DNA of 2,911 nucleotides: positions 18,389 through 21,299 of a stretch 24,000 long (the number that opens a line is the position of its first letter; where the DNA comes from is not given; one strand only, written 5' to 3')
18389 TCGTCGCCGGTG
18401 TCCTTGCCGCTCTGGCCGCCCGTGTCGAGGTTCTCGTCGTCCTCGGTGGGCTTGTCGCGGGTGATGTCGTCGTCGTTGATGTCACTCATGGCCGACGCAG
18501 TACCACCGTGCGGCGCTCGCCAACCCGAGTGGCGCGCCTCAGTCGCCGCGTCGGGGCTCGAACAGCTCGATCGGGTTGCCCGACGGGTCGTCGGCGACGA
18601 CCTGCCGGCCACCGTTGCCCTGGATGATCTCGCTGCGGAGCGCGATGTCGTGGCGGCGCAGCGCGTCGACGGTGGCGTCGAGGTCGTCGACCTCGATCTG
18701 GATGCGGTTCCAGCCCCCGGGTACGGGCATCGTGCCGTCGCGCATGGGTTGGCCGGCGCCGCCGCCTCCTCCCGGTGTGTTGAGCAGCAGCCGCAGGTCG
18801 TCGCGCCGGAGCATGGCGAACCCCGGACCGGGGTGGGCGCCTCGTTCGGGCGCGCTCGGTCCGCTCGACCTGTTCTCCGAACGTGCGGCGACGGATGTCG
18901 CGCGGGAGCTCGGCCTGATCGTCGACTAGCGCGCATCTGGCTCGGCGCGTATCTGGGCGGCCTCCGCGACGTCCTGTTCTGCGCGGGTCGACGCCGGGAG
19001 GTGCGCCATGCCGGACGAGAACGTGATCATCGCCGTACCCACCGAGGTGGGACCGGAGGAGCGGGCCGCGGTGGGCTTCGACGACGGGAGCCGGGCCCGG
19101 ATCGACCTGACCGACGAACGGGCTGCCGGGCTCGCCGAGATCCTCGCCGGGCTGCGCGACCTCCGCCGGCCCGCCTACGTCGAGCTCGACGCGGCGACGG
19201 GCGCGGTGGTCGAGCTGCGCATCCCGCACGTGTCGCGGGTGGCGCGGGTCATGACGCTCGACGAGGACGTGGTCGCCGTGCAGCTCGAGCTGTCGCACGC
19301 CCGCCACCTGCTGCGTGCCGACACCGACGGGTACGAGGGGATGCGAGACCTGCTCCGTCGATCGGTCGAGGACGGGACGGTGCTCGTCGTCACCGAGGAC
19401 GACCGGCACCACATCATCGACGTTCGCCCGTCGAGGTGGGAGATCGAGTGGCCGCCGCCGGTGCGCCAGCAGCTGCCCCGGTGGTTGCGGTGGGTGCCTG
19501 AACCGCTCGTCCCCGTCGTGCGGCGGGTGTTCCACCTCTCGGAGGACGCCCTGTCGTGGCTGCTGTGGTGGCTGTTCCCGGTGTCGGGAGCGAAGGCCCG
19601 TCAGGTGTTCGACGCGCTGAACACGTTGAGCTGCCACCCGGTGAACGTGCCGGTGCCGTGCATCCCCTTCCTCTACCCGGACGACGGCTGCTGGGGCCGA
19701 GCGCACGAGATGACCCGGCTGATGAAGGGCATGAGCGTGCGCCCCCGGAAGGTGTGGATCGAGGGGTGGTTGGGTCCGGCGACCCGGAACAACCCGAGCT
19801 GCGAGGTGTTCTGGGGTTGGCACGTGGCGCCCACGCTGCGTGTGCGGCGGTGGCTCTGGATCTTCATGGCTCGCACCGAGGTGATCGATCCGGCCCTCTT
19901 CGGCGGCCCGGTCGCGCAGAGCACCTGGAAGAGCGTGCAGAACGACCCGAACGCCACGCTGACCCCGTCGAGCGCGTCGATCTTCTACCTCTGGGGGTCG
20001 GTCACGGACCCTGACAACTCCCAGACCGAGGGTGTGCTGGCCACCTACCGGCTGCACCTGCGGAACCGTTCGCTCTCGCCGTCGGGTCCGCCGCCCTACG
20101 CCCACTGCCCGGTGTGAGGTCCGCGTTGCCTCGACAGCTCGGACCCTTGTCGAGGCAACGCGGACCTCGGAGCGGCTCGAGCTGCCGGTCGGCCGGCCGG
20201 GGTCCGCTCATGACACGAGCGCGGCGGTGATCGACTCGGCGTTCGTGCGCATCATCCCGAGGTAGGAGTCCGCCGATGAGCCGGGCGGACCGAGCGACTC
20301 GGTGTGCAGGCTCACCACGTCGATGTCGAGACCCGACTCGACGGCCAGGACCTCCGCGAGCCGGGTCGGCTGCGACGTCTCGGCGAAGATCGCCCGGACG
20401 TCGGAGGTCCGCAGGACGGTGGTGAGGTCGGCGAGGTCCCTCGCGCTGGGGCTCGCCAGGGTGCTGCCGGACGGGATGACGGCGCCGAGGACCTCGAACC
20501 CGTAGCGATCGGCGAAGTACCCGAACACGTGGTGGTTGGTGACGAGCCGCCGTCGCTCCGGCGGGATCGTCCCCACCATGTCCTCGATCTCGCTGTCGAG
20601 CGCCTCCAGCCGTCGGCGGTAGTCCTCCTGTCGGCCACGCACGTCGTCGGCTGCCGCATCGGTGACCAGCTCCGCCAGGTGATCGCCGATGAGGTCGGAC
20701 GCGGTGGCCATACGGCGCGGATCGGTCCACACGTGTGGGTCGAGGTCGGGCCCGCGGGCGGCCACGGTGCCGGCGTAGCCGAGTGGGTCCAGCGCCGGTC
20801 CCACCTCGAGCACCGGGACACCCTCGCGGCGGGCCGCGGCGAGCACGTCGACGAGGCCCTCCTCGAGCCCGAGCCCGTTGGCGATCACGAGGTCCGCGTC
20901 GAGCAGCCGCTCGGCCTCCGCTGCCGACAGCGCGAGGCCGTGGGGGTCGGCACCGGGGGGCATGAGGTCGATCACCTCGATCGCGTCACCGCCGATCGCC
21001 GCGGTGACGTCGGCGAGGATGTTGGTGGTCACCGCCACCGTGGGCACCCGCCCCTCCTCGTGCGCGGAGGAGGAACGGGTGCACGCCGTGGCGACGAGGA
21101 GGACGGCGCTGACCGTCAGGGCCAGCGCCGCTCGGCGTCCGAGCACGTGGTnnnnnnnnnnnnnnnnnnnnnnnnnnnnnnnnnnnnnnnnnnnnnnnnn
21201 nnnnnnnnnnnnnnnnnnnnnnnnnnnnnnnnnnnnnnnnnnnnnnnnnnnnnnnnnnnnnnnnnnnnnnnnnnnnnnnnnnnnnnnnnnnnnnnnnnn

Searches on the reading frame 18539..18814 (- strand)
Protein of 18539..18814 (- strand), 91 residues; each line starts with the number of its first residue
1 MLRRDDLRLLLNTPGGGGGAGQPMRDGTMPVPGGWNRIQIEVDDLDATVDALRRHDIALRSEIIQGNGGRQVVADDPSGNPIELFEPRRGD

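Call 11: search_protein_families(library=pfam, proteins=[window:18539-18814:-], max_evalue=0.001)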
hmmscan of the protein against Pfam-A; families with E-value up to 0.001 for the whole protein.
window:18539-18814:- (91 aa): 1 family
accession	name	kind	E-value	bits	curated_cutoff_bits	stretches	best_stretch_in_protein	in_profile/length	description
PF00903.31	Glyoxalase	-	9.2e-05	23.3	20.6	1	38-84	74-121/121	Glyoxalase/Bleomycin resistance protein/Dioxygenase superfamily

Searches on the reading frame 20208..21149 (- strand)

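Call 12: search_protein_families(library=pfam, proteins=[window:20208-21149:-], max_evalue=0.001)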
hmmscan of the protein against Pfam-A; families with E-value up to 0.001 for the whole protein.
window:20208-21149:- (313 aa): 1 family
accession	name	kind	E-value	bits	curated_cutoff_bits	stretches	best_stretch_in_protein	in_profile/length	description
PF01297.22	ZnuA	-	2.7e-68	230.7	29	1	38-310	1-263/263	Zinc-uptake complex component A periplasmic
